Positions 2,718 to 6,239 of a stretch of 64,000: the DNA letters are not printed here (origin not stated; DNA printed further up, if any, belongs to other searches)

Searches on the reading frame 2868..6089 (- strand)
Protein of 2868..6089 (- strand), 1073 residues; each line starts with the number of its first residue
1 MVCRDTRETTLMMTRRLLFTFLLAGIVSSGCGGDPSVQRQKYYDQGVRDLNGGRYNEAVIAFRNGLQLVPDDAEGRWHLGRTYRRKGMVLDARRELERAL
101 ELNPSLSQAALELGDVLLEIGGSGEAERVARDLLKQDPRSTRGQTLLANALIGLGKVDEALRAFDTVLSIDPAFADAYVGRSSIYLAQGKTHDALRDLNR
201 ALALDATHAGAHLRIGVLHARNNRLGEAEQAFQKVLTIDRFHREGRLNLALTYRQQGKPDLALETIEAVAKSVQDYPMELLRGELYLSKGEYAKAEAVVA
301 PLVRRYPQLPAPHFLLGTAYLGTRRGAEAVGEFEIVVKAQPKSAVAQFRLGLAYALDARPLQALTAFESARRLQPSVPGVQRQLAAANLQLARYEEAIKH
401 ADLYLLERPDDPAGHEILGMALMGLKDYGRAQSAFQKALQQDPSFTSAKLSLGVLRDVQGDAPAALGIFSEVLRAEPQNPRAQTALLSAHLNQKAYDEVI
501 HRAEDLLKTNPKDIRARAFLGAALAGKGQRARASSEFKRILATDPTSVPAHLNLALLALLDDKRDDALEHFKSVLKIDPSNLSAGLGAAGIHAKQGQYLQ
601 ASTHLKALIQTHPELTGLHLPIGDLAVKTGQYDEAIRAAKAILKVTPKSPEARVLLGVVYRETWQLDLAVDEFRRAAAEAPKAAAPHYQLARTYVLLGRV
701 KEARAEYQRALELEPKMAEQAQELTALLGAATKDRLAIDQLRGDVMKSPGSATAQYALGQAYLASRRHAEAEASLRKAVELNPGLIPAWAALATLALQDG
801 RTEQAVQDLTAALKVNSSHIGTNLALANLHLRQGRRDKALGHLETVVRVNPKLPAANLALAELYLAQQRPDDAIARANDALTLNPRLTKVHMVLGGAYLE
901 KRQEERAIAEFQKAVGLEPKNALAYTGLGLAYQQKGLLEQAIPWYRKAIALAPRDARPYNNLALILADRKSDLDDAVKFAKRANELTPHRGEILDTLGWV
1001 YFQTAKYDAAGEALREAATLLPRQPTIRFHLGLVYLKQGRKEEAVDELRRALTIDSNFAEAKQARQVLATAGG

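Call 14: search_protein_families(library=ncbifam, proteins=[window:2868-6089:-], max_evalue=1e-8)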
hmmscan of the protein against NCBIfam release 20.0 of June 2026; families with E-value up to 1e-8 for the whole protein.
window:2868-6089:- (1073 aa): 30 families (the best 25 are shown)
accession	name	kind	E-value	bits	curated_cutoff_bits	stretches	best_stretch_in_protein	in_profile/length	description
TIGR02917.1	PEP_TPR_lipo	equivalog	1.6e-167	559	312.2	5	281-733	232-684/899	XrtA/PEP-CTERM system TPR-repeat protein PrsT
NF040959.1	MamA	equivalog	3.3e-105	350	200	7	828-986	45-202/204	magnetosome protein MamA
NF033762.1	social_mot_Tgl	equivalog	2.1e-71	240.2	225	4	792-941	37-189/252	social motility TPR repeat lipoprotein Tgl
TIGR02521.1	type_IV_pilW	equivalog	4.1e-71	239.2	154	1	888-1025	31-169/234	type IV pilus biogenesis/stability protein PilW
NF033920.0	C39_PA2778_fam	equivalog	4e-49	167.3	150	0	899-987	167-254/255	PA2778 family cysteine peptidase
TIGR02552.1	LcrH_SycD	equivalog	6e-48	162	104.8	0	627-718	29-120/136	SycD/LcrH family type III secretion system chaperone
NF052415.1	T3SS_chap_SctY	equivalog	4.4e-47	159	70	0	623-712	13-105/106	type III secretion apparatus assembly chaperone SctY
NF033758.1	gliding_GltE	equivalog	1.6e-44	152.6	225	2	427-716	67-350/411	adventurous gliding motility TPR repeat lipoprotein GltE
TIGR02795.1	tol_pal_ybgF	equivalog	8.1e-41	139.4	90.1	0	40-142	3-111/119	tol-pal system protein YbgF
TIGR00540.1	TPR_hemY_coli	hypoth_equivalog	9.5e-38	130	142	0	387-470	301-383/385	heme biosynthesis-associated TPR protein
NF008520.0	PRK11447.1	equivalog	3.6e-37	127.7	858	1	126-255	588-716/1157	cellulose synthase complex outer membrane protein BcsC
TIGR00990.1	3a0801s09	subfamily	3.7e-34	118.3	757.25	0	830-1051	341-568/615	mitochondrial import receptor subunit TOM70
NF008757.0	PRK11788.1-5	equivalog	9.9e-34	117.1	363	1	631-905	50-333/388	lipopolysaccharide assembly protein LapB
NF008756.0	PRK11788.1-4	equivalog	4.2e-31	108.4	474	0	688-894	111-322/389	lipopolysaccharide assembly protein LapB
NF008391.2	PRK11189.1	equivalog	1.2e-29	103.8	250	0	178-299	68-187/297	lipoprotein NlpI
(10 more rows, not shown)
